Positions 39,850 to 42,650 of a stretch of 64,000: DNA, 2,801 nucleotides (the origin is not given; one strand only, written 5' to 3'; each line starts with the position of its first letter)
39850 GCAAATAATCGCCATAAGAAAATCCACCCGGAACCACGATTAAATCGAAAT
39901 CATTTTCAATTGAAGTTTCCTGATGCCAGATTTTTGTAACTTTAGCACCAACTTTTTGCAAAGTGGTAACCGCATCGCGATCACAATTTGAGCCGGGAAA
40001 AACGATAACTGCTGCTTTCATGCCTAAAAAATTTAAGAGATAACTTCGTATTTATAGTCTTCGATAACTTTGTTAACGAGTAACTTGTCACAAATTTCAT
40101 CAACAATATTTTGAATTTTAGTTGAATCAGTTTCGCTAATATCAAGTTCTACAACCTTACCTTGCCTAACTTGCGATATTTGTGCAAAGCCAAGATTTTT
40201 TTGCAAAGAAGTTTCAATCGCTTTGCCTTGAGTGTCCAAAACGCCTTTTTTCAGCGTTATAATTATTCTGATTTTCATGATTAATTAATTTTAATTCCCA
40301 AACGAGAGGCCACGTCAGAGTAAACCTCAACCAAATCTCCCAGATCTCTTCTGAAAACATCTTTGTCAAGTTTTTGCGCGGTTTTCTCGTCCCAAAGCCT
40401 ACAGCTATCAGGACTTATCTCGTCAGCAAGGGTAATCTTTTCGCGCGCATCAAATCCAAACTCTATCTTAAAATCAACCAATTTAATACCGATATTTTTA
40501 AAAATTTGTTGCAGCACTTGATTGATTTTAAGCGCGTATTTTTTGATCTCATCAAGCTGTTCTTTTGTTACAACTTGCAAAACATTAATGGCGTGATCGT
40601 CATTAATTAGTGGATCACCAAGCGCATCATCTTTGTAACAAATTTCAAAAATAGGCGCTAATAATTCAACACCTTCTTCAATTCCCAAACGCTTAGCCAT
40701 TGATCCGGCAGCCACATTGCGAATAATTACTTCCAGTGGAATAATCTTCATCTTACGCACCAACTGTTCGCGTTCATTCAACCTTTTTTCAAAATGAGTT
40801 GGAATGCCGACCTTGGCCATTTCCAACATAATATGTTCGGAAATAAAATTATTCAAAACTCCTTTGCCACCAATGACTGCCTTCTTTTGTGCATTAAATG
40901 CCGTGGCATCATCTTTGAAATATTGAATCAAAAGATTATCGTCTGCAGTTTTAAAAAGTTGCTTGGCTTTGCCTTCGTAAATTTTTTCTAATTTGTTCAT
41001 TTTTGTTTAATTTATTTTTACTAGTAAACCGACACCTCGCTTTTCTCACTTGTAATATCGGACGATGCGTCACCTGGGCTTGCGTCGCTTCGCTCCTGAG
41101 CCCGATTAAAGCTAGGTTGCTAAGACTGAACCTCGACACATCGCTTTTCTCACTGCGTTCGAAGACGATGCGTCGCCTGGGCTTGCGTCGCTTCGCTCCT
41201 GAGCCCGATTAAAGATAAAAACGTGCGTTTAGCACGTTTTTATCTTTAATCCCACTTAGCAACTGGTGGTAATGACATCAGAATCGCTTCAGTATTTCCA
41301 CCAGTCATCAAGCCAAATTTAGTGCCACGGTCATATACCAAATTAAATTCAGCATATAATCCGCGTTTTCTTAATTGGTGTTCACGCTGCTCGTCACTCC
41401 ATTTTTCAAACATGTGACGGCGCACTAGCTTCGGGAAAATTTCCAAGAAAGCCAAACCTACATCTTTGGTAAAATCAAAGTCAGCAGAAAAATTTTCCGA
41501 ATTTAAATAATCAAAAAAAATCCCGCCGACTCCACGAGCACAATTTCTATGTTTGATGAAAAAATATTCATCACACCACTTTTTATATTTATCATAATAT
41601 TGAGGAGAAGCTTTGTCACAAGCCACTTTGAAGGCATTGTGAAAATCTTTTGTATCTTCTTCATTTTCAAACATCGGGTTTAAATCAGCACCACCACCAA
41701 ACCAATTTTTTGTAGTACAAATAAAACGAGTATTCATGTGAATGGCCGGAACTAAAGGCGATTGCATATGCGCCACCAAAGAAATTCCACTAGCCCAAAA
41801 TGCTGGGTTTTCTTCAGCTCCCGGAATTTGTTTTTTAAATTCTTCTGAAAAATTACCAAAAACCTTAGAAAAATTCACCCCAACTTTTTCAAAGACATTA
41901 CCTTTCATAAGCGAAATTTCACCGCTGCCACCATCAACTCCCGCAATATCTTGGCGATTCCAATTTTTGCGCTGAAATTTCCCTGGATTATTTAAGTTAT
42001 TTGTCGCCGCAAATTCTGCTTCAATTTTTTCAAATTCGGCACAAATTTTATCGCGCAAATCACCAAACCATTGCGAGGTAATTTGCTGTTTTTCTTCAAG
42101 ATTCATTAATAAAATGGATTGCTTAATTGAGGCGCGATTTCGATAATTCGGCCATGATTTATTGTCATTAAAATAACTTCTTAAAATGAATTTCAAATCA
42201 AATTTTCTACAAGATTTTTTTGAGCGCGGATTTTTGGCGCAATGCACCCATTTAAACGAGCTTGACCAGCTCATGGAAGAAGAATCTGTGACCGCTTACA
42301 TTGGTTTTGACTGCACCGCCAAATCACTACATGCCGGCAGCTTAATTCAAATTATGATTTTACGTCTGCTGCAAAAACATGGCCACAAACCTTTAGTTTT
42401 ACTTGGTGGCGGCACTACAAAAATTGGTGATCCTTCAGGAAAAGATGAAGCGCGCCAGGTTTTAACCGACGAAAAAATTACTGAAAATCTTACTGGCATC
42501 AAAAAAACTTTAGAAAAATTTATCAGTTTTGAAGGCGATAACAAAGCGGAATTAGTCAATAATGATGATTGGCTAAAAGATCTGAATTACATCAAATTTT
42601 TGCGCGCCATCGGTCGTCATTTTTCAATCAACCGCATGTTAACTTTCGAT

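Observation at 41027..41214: GC-rich ~82-bp element tandemly duplicated upstream of purC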

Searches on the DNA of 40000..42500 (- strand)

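Call 4: search_rna_families(source=window, start=40000, end=42500, threshold=evalue, max_evalue=10, show_alignments=5)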
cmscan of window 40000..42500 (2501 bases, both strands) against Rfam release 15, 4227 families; matches with E-value up to 10: 2.
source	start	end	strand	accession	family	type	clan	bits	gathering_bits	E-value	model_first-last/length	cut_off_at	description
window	40420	40471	+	RF00096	U8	Gene; snRNA; snoRNA; CD-box;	-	15.9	41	9.3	1-135/135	no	U8 small nucleolar RNA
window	41623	41678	-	RF01308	sR58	Gene; snRNA; snoRNA; CD-box;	-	14.4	55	9.1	1-55/55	no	Small nucleolar RNA sR58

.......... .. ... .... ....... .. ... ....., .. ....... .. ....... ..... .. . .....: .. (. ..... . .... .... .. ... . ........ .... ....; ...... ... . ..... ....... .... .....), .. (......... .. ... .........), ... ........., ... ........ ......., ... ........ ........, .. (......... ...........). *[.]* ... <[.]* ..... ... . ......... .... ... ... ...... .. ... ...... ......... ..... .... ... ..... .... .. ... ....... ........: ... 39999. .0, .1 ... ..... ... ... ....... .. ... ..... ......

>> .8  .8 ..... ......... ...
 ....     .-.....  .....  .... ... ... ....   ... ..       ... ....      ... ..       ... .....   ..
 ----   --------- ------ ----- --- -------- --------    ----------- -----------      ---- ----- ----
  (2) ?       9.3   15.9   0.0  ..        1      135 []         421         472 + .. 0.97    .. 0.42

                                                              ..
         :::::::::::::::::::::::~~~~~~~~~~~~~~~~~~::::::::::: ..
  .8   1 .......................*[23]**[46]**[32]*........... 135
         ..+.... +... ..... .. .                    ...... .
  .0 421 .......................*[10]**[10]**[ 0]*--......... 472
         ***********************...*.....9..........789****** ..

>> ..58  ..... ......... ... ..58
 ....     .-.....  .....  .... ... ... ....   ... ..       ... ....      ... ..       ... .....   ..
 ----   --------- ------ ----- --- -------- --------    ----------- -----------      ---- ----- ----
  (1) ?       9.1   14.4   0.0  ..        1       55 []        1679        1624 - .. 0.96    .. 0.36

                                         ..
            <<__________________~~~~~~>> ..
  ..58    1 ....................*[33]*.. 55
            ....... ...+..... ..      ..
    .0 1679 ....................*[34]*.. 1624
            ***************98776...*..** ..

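Call 45: search_rna_families(sources=[L016, L017, L019, L027, L037, L038, L104], threshold=gathering)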
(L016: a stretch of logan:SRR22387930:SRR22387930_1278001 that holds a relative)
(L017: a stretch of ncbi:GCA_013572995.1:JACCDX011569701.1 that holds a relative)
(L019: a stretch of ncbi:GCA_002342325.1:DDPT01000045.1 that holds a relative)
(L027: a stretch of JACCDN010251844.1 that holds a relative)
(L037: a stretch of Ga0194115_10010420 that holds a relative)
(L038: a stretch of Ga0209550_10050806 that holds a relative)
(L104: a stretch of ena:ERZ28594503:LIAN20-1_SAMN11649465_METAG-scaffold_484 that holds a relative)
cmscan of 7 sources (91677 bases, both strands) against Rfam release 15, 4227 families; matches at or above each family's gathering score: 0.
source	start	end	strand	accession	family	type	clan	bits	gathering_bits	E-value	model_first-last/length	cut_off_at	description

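Call 52: build_rna_model(alignment_id=A2, structure=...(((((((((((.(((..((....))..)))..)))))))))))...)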
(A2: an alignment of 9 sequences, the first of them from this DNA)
Model R1 built from alignment A2 (9 sequences, 49 columns); structure: as given.
model positions 47; base pairs 15; branch points 0; effective number of sequences 7.9; information 1.173 bits per position. Calibrated on 0.2 Mb of random sequence (short: E-values are rough).
structure used (alignment columns):
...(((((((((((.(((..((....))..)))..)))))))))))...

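Call 53: search_with_rna_model(model_id=R1, sources=[window, L004, L005, L006, L007, L008, L009, L010, L011, L012, L013, L014, L015, L016, L017, L019, L022, L023, L025, L026, L027, L028, L029, L030, L031, L032, L033, L034, L035, L036, L037, L038, L039, L040, L041, L042, L043, L044, L045, L046, L047, L048, L049, L050, L051, L052, L053, L054, L055, L056, L057, L058, L059, L060, L061, L062, L063, L064, L065, L066, L067, L068, L069, L070, L071, L072, L073, L074, L075, L076, L077, L078, L079, L080, L081, L082, L083, L084, L085, L086, L087, L088, L089, L090, L091, L092, L102, L104, L105, L106, L107, L108, L109, L110], max_evalue=1, make_alignment=true)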
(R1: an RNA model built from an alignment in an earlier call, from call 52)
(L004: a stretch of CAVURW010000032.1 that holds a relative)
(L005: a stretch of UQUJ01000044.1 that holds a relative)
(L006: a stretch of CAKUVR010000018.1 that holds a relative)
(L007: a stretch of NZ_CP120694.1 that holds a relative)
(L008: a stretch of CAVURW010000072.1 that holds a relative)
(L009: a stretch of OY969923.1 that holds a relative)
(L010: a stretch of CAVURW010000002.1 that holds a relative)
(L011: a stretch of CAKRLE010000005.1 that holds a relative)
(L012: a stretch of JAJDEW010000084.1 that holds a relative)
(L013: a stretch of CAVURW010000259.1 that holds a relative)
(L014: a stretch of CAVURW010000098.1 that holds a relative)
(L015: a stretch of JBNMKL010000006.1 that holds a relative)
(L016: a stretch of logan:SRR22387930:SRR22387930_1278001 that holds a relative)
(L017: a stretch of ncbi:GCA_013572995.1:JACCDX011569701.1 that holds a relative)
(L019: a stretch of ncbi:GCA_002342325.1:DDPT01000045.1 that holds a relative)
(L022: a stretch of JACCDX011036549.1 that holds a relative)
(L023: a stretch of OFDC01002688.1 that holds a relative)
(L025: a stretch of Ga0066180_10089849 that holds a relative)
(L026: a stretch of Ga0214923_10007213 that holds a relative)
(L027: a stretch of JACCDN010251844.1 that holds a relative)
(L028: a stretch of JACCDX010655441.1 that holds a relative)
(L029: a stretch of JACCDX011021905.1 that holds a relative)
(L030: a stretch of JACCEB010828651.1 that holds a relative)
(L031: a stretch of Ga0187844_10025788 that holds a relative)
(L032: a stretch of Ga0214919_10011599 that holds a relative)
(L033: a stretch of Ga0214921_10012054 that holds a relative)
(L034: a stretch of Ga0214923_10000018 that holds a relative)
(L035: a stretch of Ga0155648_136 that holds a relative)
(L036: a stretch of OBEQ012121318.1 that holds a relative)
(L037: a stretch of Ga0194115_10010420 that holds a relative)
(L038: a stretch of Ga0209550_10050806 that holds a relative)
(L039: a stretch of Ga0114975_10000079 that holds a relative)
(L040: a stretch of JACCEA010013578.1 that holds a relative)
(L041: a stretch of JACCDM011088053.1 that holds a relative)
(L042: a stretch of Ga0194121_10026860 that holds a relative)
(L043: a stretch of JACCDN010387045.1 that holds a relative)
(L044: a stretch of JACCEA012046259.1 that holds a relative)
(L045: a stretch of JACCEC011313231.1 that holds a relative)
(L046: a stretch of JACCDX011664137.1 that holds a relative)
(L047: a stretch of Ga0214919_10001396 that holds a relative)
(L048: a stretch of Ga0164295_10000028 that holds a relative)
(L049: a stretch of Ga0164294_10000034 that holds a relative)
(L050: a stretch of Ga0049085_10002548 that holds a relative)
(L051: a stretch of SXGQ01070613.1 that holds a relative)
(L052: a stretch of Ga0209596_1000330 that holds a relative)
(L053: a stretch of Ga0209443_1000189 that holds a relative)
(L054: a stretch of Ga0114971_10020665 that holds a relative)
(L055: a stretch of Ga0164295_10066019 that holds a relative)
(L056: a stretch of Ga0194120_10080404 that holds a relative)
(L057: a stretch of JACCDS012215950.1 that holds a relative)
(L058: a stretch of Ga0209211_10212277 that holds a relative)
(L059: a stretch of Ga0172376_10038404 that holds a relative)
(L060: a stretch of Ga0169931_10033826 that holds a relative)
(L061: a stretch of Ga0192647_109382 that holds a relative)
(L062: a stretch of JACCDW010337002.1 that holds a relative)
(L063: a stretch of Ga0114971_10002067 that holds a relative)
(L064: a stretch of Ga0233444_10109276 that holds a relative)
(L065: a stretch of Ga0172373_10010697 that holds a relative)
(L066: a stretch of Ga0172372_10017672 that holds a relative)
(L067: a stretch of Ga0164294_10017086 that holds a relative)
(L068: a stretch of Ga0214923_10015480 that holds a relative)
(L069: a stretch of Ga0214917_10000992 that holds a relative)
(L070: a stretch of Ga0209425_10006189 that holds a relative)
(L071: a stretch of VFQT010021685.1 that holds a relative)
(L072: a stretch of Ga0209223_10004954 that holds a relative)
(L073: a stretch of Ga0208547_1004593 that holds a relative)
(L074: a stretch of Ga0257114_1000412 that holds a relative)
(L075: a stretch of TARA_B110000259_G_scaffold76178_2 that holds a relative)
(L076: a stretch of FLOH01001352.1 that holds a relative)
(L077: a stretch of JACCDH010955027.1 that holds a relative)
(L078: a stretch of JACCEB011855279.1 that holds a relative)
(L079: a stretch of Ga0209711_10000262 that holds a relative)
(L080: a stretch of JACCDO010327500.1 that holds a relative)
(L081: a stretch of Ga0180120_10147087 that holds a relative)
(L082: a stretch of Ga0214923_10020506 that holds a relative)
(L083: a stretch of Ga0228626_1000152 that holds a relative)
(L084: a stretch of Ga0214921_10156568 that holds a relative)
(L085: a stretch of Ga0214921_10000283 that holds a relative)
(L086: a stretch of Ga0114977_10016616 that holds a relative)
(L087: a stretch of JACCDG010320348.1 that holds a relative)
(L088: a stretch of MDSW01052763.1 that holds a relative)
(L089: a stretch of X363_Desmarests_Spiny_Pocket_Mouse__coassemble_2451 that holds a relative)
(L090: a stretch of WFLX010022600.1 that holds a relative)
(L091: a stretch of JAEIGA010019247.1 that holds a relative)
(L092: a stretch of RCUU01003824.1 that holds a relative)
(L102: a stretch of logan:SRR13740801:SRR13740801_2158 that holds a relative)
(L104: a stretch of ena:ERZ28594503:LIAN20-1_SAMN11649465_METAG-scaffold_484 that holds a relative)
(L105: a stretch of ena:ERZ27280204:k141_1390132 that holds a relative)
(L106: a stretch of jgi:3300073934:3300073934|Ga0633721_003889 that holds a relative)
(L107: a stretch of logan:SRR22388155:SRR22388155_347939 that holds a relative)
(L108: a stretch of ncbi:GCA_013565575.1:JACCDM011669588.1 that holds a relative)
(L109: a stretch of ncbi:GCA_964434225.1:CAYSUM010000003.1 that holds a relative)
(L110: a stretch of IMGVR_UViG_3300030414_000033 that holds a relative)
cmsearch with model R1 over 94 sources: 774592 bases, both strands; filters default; matches with E-value up to 1: 22.
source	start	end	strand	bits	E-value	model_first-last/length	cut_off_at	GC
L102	2897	2943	+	71.8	4.7e-16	1-47/47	no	0.57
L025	9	55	+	69.2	2.3e-15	1-47/47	no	0.57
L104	2837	2883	+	69.2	2.3e-15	1-47/47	no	0.57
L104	2905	2951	+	69.2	2.3e-15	1-47/47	no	0.57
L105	1172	1218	+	69.2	2.3e-15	1-47/47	no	0.57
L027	5779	5825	+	67.9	5.5e-15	1-47/47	no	0.57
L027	5879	5925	+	67.9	5.5e-15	1-47/47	no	0.57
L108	2879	2925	+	67.9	5.5e-15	1-47/47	no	0.57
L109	2779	2825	+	67.9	5.5e-15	1-47/47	no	0.57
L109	2879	2925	+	67.9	5.5e-15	1-47/47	no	0.57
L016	9848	9895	+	67.8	5.7e-15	1-47/47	no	0.46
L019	9684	9730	+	67.6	6.4e-15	1-47/47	no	0.6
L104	2769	2815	+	67.6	6.4e-15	1-47/47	no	0.6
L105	1104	1150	+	67.6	6.4e-15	1-47/47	no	0.6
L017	9920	9966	+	67.6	6.6e-15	1-47/47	no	0.53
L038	1914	1960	+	66.5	1.3e-14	1-47/47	no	0.57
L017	9838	9884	+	66.4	1.3e-14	1-47/47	no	0.51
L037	5729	5776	+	65.2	2.9e-14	1-47/47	no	0.46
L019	9875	9921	+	62.6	1.5e-13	1-47/47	no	0.55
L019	9755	9800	+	53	6e-11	1-47/47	no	0.54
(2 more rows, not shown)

Alignment A5: 22 matches aligned to the model, 49 columns, each read 5' to 3' on its own strand. Consensus structure (alignment columns), stored with it:
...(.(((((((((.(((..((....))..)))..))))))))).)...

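Call 58: search_dna_similar(query=window:41001-41250:-, collection=plasmids, mode=distant, max_evalue=0.01, max_rows=15)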
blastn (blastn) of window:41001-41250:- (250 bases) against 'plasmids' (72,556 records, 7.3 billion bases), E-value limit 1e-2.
No match.

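Call 59: search_dna_similar(query=window:41001-41250:-, collection=phages, mode=distant, max_evalue=0.01, max_rows=10)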
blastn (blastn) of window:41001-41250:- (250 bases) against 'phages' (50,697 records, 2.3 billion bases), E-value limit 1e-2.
No match.
